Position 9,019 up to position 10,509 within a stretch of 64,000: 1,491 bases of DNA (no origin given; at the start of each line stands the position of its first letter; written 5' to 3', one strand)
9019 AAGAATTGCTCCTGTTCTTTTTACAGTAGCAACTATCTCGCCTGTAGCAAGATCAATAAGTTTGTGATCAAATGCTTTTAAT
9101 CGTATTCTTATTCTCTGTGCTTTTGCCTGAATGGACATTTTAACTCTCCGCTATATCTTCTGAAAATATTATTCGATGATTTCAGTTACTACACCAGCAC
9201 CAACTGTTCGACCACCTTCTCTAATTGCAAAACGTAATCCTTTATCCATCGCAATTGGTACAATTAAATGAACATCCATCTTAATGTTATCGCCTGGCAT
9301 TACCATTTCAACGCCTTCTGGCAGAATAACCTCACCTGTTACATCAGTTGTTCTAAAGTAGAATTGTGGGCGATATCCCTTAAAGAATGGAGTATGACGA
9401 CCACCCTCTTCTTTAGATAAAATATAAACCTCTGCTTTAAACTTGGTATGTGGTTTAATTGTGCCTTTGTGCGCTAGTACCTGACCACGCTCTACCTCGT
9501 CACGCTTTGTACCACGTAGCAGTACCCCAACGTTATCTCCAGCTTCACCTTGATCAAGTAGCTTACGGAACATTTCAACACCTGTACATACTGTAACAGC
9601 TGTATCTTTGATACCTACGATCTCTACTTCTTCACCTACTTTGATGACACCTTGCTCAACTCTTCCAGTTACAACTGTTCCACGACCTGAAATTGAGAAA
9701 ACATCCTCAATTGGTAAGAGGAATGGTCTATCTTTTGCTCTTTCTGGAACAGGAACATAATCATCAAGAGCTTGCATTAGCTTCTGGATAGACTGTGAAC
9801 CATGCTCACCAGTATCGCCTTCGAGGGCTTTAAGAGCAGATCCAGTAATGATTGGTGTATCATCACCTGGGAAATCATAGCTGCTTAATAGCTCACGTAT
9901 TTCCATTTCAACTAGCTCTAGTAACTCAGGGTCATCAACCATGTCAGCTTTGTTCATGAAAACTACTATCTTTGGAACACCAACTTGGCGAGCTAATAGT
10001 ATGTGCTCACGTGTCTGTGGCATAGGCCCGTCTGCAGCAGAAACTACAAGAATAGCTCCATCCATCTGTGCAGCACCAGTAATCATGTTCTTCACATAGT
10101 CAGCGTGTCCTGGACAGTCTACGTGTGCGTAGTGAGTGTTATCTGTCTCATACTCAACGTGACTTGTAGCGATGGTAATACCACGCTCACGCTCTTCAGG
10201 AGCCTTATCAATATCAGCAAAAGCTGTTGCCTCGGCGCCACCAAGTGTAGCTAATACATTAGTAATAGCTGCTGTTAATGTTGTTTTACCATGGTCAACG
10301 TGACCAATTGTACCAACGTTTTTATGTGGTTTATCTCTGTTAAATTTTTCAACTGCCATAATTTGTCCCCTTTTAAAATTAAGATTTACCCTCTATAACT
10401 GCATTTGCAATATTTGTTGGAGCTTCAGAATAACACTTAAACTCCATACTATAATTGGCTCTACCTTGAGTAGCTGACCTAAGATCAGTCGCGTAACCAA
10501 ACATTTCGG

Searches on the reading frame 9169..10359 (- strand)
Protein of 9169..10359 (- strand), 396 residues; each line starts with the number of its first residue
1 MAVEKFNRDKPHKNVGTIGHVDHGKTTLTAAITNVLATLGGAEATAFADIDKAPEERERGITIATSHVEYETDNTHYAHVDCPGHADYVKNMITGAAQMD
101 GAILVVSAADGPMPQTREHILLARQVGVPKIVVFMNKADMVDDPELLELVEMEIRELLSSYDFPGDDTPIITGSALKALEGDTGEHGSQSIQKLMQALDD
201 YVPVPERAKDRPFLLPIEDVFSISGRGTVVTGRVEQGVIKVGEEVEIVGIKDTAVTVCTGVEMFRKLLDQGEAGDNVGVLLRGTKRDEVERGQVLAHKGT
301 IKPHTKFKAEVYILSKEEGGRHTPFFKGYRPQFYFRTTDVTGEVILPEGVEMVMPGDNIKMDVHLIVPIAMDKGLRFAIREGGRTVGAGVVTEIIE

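Call 12: find_encoding_contigs(protein=window:9169-10359:-, flank=2000, max_places=5)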
Protein window:9169-10359:- (396 aa): no gene with exactly this product is on record in the collection.
